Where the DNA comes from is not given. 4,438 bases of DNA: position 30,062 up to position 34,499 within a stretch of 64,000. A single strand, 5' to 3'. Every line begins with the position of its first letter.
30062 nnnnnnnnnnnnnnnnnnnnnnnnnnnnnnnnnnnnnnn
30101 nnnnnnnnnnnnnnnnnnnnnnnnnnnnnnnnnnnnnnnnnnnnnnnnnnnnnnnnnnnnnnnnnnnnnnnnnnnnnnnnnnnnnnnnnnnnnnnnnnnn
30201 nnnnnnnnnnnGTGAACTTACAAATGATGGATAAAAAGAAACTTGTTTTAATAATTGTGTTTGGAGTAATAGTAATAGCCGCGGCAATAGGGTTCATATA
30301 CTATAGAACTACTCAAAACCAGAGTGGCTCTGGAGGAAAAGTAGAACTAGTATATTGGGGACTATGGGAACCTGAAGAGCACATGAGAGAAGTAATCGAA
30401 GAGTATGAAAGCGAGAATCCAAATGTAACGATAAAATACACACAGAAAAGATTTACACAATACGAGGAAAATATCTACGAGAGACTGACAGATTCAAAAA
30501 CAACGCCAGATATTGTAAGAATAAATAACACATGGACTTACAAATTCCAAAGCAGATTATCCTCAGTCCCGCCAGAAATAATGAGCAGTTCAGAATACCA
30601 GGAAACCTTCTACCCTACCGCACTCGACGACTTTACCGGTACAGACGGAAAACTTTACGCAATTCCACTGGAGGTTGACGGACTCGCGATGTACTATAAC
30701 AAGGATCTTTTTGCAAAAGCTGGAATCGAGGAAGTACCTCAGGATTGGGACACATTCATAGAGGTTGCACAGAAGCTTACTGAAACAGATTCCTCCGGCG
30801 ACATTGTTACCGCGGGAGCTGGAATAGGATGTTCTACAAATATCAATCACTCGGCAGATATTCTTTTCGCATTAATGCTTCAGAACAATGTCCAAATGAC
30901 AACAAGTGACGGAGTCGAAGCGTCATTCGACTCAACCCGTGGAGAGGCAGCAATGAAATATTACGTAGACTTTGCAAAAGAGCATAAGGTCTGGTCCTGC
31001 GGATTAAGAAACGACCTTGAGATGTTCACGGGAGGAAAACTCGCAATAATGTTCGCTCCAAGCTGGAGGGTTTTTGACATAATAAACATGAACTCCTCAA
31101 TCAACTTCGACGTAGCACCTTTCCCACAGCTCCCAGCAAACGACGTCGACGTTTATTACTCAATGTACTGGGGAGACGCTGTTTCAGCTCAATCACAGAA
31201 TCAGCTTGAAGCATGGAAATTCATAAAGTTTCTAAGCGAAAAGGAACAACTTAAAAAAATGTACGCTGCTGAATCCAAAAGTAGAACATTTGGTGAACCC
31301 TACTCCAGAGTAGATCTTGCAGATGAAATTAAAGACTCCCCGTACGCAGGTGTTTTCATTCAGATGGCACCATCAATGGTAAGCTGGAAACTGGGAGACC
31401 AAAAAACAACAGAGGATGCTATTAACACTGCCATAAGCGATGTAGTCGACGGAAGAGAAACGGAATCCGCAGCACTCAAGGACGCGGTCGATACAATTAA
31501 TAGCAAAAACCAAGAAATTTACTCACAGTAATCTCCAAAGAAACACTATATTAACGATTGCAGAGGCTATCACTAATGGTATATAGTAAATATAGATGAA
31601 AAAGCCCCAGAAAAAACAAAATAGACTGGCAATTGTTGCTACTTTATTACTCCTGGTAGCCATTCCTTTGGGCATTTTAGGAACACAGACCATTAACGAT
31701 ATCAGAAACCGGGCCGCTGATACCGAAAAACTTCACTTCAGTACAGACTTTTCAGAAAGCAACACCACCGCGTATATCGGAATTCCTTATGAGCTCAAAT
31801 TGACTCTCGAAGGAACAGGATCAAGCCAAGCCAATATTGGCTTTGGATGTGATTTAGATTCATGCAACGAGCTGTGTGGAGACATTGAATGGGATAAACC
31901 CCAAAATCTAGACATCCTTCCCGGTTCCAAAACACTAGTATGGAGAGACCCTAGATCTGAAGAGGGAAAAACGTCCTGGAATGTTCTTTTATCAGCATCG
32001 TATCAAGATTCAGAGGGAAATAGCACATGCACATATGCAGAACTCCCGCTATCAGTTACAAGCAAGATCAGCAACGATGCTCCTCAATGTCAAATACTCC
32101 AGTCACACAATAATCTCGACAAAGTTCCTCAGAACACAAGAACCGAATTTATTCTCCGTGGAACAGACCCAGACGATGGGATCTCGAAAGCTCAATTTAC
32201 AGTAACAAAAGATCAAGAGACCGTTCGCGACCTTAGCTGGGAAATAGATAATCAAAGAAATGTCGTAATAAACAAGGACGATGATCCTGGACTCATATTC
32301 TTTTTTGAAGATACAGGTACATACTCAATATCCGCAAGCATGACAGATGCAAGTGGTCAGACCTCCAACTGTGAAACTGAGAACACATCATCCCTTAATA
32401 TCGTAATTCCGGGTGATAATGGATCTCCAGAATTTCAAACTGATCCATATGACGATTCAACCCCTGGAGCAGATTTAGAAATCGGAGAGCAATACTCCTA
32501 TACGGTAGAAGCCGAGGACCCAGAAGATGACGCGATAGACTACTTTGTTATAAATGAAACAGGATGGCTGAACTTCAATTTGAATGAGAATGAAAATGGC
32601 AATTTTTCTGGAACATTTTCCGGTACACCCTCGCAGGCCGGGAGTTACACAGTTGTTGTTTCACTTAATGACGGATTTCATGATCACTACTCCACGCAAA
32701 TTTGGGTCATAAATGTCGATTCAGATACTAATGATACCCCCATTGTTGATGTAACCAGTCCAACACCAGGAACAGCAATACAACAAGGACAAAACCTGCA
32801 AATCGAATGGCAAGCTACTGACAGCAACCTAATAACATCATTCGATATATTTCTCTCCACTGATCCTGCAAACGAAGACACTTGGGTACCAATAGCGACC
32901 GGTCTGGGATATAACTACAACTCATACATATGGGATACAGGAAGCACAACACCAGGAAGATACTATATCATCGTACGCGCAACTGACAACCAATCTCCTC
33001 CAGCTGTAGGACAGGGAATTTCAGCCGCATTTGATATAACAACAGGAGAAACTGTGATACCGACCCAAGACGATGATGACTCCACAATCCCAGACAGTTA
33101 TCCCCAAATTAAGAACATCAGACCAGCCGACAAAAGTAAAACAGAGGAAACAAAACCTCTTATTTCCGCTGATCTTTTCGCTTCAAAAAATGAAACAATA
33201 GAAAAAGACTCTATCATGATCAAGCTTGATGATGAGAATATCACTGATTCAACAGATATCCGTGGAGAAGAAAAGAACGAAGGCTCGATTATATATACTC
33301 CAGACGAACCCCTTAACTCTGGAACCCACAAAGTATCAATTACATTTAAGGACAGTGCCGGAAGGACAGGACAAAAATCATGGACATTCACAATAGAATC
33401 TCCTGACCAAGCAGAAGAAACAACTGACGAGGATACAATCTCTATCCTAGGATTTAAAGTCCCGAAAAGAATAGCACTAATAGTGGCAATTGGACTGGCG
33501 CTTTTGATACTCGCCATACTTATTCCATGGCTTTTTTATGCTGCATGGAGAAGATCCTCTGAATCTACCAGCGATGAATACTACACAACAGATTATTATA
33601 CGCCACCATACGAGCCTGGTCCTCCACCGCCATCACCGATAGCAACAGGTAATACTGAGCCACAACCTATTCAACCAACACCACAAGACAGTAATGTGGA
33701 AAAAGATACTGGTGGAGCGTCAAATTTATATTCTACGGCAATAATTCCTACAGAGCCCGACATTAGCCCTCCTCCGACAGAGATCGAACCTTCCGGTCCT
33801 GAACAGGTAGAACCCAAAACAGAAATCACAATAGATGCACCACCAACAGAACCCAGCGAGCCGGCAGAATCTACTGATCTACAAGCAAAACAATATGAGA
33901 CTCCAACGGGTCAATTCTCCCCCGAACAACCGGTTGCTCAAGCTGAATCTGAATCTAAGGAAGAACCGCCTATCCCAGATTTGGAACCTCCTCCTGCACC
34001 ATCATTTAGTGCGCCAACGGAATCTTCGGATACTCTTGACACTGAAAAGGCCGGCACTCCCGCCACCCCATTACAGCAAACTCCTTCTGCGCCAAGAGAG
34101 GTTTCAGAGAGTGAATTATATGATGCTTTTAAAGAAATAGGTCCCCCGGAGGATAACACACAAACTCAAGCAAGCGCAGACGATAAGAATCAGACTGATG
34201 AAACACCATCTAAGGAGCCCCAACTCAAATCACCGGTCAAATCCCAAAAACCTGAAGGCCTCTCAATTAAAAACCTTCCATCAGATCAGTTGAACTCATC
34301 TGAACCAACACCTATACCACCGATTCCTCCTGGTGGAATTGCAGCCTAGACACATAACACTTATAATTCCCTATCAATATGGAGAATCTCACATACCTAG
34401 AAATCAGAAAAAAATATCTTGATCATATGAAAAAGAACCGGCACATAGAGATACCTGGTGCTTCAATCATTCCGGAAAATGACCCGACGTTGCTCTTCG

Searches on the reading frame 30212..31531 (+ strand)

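Call 8: search_protein_families(library=pfam, proteins=[window:30212-31531:+], max_evalue=0.001)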
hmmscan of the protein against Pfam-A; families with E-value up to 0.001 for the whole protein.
window:30212-31531:+ (439 aa): 2 families
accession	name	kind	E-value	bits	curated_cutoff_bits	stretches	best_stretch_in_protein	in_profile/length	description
PF01547.30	SBP_bac_1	-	1.5e-33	117.5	26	1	58-346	10-305/307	Bacterial extracellular solute-binding protein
PF13416.11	SBP_bac_8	-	6.8e-33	115.1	27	1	61-353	2-255/279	Bacterial extracellular solute-binding protein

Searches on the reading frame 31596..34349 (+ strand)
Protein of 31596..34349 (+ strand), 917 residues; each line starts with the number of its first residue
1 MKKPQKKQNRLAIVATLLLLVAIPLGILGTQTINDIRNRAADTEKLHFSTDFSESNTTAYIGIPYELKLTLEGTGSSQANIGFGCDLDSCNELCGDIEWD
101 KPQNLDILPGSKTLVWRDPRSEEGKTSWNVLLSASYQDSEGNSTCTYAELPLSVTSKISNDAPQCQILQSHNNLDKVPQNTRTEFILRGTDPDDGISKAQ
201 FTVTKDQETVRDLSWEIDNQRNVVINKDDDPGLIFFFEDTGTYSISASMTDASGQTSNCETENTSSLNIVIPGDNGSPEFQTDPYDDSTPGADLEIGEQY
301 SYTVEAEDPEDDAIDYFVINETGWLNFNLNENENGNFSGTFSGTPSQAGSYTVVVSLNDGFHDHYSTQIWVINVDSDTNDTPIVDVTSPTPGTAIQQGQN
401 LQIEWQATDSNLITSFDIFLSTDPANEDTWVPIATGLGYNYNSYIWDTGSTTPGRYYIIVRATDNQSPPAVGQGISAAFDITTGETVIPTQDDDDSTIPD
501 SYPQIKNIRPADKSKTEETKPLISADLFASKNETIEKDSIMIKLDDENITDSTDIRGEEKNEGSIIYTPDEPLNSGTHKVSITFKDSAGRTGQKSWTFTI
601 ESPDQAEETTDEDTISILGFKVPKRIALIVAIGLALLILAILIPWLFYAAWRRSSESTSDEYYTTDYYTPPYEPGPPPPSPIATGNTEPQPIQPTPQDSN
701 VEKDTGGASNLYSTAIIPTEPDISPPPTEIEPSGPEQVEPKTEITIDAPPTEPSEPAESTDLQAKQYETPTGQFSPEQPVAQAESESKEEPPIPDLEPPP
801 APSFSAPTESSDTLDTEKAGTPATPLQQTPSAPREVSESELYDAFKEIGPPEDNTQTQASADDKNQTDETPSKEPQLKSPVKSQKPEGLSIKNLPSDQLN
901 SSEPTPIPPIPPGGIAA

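Call 8: search_protein_families(library=pfam, proteins=[window:31596-34349:+], max_evalue=0.001)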
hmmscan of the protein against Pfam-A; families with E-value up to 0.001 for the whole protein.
window:31596-34349:+ (917 aa): 4 families
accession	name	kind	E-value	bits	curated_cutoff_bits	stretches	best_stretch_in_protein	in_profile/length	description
PF19077.6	Big_13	-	9.9e-10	39.3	27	1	531-600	34-100/102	Bacterial Ig-like domain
PF17957.7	Big_7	-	1.6e-05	25.9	24.1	1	382-458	1-68/70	Bacterial Ig domain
PF00630.25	Filamin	-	3.7e-05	24.9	26.9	0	295-359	18-84/93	Filamin/ABP280 repeat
PF10342.15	Kre9_KNH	-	0.00023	22.3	24.6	1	388-465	1-80/94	Kre9/KNH-like N-terminal Ig-like domain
